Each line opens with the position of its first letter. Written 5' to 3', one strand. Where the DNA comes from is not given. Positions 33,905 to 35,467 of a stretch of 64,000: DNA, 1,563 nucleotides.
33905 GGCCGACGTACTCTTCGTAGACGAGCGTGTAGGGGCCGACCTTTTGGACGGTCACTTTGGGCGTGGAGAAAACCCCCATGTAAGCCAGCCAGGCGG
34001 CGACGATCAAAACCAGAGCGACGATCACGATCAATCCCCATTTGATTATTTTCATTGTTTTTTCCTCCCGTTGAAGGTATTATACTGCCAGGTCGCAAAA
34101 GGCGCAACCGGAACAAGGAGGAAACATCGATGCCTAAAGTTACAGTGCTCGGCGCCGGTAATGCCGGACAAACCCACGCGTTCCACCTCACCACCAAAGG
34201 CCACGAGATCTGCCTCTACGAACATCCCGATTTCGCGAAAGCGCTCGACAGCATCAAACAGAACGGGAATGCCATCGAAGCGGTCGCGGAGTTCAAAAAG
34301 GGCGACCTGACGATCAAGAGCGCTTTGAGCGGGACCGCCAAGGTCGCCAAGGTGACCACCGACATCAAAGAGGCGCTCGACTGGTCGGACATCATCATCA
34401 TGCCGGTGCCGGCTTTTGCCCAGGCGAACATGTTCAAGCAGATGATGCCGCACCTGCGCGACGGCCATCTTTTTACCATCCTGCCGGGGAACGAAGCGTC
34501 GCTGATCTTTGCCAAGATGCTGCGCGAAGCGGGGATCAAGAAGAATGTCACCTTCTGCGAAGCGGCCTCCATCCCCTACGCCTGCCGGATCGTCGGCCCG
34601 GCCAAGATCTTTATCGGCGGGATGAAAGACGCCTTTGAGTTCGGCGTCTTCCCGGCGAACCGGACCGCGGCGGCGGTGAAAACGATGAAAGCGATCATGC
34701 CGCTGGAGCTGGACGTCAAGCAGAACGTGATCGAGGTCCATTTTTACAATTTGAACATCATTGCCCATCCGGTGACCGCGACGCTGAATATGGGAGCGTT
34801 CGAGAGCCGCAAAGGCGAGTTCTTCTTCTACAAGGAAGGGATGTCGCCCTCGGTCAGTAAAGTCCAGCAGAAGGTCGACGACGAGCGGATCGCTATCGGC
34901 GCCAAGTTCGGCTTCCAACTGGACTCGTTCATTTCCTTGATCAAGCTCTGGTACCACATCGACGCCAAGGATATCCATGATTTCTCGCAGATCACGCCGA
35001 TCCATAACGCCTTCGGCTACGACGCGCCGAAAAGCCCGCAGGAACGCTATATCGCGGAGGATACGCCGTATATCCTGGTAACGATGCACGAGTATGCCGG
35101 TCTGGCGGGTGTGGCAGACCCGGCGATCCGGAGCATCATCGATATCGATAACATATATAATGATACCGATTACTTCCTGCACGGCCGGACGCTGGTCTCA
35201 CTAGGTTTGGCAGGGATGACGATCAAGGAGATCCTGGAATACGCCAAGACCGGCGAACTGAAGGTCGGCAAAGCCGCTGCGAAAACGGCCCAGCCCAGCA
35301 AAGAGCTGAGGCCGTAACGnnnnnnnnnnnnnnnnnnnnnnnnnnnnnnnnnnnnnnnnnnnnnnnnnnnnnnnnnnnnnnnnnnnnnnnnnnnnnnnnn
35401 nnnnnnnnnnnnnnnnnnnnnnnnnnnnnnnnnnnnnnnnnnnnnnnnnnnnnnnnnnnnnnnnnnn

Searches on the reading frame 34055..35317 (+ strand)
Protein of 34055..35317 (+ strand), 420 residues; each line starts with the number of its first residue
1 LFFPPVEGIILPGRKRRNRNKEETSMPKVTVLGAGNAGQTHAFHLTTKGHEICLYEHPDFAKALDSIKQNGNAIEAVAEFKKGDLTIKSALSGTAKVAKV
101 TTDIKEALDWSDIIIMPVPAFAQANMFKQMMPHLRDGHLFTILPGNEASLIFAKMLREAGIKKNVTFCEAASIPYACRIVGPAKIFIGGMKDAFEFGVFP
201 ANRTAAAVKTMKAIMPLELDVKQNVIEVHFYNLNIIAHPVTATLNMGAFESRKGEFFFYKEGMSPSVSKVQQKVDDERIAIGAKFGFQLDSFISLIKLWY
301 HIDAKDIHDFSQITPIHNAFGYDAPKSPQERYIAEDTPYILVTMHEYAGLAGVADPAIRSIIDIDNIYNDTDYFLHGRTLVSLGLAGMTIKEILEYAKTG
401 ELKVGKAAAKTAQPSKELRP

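Call 30: find_encoding_contigs(protein=window:34055-35317:+, flank=10000, max_places=1)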
Protein window:34055-35317:+ (420 aa): no gene with exactly this product is on record in the collection.
